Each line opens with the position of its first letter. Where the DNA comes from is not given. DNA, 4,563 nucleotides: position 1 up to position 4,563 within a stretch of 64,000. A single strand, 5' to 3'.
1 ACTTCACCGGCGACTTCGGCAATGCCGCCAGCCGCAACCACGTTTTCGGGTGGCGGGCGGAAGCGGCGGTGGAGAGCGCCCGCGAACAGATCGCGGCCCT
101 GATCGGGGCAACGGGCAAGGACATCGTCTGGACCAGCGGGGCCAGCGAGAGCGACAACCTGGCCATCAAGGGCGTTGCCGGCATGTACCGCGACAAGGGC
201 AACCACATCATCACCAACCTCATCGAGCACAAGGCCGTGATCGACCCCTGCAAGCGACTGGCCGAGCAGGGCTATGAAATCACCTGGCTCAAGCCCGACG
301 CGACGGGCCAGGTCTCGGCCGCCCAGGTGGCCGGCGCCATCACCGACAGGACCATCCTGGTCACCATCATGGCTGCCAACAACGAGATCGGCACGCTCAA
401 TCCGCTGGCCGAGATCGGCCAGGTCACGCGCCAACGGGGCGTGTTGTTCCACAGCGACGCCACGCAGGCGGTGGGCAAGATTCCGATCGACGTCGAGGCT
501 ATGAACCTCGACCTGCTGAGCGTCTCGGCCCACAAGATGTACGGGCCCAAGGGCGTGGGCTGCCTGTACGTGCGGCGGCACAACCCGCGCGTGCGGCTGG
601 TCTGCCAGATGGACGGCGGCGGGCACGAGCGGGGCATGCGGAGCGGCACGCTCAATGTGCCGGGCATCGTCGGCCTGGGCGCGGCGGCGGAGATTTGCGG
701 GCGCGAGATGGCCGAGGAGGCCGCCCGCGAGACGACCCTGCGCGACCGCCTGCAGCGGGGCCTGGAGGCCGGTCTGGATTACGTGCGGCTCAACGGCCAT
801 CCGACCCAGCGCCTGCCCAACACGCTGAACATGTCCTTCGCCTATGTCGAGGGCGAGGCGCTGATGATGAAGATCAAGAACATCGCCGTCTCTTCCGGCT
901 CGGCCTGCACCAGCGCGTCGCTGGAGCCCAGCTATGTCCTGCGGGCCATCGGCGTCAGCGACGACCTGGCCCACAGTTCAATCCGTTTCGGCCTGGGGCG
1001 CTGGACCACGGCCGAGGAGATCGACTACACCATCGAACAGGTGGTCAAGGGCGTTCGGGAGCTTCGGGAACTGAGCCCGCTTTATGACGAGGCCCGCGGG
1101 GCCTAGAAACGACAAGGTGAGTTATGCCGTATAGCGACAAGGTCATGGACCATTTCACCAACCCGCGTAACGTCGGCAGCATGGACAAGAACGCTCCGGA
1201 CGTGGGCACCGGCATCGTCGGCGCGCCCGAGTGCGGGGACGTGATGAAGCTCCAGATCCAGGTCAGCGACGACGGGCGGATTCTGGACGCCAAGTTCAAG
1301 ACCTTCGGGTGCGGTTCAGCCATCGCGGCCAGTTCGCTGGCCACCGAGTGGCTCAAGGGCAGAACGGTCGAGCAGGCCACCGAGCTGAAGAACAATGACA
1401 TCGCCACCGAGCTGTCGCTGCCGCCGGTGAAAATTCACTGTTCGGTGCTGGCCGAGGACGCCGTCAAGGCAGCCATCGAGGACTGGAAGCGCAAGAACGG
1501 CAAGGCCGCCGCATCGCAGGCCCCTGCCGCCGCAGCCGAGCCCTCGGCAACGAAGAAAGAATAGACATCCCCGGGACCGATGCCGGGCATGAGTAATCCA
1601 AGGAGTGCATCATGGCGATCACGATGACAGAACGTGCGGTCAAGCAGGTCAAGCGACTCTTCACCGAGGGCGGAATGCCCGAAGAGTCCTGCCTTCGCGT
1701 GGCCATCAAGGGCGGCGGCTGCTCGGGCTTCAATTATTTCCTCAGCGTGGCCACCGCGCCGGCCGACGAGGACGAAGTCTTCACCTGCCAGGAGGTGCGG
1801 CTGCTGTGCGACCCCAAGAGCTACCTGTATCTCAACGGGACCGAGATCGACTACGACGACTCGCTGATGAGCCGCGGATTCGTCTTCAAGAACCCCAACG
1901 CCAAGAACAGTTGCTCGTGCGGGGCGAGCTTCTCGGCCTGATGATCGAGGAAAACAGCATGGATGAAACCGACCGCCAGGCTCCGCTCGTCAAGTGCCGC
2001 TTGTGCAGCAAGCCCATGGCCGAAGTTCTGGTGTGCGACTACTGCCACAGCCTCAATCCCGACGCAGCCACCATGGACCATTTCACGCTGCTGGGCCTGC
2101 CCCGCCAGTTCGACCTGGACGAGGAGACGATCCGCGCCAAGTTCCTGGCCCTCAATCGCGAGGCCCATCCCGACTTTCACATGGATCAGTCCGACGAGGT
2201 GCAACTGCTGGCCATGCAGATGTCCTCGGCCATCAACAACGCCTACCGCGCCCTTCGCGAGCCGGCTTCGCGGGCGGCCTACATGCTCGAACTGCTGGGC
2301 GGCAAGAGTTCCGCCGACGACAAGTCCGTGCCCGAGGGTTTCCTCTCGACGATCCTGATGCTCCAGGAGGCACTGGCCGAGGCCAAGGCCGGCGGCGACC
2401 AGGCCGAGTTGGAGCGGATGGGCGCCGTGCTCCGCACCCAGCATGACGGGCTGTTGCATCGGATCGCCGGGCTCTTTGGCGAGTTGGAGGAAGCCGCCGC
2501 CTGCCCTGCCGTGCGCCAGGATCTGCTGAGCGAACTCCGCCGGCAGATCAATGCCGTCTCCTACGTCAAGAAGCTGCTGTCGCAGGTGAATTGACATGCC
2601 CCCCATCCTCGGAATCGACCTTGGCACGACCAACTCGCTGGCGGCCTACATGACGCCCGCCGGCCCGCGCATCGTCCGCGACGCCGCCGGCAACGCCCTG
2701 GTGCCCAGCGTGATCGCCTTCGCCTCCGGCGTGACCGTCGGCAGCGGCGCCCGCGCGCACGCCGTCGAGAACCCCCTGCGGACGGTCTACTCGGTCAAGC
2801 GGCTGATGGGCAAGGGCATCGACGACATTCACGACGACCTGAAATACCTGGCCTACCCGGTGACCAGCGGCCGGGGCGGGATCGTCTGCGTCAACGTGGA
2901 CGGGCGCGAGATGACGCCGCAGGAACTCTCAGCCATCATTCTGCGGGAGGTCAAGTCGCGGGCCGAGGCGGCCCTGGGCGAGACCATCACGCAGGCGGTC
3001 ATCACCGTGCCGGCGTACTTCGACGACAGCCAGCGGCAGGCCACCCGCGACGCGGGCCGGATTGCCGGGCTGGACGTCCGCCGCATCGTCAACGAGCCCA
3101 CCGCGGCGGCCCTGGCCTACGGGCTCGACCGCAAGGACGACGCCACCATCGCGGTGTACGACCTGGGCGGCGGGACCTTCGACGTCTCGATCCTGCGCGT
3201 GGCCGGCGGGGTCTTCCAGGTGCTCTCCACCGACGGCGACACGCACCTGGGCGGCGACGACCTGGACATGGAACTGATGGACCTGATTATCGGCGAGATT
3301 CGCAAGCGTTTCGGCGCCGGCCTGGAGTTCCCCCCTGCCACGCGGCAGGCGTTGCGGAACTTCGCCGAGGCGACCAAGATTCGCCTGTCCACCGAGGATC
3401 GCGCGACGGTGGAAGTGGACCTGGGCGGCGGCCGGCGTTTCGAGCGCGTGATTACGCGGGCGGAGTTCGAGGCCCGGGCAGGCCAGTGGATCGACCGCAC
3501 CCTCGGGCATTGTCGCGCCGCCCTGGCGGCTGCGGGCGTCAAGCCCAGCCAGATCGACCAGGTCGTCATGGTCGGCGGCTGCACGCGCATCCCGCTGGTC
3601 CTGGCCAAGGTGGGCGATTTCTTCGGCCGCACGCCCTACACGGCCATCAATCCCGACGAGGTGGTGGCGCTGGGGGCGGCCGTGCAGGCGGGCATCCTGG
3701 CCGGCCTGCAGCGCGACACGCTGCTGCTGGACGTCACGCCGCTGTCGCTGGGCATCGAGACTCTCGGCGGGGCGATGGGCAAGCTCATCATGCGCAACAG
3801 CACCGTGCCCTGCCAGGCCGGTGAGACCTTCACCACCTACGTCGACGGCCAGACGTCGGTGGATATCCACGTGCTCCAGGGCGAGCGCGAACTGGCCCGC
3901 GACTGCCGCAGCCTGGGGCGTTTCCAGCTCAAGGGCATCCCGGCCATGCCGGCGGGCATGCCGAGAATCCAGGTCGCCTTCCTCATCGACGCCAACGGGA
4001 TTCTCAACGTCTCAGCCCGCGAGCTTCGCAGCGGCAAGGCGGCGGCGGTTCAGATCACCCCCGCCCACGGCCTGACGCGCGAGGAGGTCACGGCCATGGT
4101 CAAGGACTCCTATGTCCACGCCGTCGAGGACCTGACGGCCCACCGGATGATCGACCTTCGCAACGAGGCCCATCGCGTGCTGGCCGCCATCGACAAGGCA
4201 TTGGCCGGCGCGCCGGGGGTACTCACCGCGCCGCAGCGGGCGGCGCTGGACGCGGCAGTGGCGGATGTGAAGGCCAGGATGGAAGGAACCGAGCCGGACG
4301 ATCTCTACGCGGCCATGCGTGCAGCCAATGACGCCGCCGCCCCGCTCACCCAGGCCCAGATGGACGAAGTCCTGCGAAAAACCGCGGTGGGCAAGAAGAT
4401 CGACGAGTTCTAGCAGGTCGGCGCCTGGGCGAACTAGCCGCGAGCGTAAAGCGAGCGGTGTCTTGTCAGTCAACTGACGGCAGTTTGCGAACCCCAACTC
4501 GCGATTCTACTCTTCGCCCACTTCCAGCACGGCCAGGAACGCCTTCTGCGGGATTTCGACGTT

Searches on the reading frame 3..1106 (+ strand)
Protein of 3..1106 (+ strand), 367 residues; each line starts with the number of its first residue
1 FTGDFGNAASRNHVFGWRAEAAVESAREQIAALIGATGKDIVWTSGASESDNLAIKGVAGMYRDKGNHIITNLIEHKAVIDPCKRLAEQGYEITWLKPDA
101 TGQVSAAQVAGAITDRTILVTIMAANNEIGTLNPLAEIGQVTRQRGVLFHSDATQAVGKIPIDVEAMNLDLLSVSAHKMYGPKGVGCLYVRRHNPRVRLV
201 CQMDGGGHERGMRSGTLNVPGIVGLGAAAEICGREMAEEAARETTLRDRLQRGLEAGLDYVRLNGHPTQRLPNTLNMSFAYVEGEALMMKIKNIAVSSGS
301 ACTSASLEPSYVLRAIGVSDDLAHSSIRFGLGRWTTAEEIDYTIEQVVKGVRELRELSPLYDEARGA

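Call 52: search_protein_families(library=pfam, proteins=[window:3-1106:+])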
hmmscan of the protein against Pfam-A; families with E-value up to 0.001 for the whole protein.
window:3-1106:+ (367 aa): 1 family
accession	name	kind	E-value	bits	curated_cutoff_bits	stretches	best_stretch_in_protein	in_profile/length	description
PF00266.25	Aminotran_5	-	4.2e-76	256.8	21.5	1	5-342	27-370/371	Aminotransferase class-V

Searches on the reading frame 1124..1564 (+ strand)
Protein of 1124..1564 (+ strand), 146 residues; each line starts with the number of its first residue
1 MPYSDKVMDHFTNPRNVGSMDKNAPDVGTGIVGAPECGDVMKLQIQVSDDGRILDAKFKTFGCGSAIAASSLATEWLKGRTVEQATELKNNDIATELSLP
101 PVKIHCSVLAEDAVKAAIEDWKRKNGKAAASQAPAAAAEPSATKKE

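Call 52: search_protein_families(library=pfam, proteins=[window:1124-1564:+])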
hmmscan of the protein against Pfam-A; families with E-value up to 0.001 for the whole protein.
window:1124-1564:+ (146 aa): 1 family
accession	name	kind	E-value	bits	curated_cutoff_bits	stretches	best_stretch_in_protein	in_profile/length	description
PF01592.21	NifU_N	-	1.3e-51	174.4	22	1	3-127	2-126/127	NifU-like N terminal domain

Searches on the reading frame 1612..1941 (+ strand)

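Call 52: search_protein_families(library=pfam, proteins=[window:1612-1941:+])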
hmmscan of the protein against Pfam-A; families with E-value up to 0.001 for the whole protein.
window:1612-1941:+ (109 aa): 1 family
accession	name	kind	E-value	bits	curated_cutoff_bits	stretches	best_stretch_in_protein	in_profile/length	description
PF01521.26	Fe-S_biosyn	-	1.4e-19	70.7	26.3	1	1-104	1-109/110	Iron-sulphur cluster biosynthesis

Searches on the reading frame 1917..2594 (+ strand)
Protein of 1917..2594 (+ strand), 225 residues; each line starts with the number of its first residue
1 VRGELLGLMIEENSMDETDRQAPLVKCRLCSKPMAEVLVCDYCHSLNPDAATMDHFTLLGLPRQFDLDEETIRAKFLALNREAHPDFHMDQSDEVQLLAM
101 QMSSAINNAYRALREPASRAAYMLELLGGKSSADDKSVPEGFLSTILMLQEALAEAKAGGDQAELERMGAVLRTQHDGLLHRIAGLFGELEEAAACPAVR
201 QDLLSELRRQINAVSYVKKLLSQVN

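Call 52: search_protein_families(library=pfam, proteins=[window:1917-2594:+])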
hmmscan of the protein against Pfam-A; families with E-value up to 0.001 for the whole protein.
window:1917-2594:+ (225 aa): 2 families
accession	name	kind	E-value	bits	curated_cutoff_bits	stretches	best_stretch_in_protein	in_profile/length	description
PF00226.36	DnaJ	-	4.1e-07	30.5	27.8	1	54-122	1-62/63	DnaJ domain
PF07743.18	HSCB_C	-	9.1e-06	26.4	22.1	1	140-195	3-58/74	HSCB C-terminal oligomerisation domain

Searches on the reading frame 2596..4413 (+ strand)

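Call 52: search_protein_families(library=pfam, proteins=[window:2596-4413:+])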
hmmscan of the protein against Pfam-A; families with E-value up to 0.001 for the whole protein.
window:2596-4413:+ (605 aa): 2 families
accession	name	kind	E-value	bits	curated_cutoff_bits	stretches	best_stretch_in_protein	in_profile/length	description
PF00012.26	HSP70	-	1.4e-188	628.3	20.6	1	4-588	1-597/599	Hsp70 protein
PF06723.19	MreB_Mbl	-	2.4e-10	40.2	27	1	115-231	77-188/327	MreB/Mbl protein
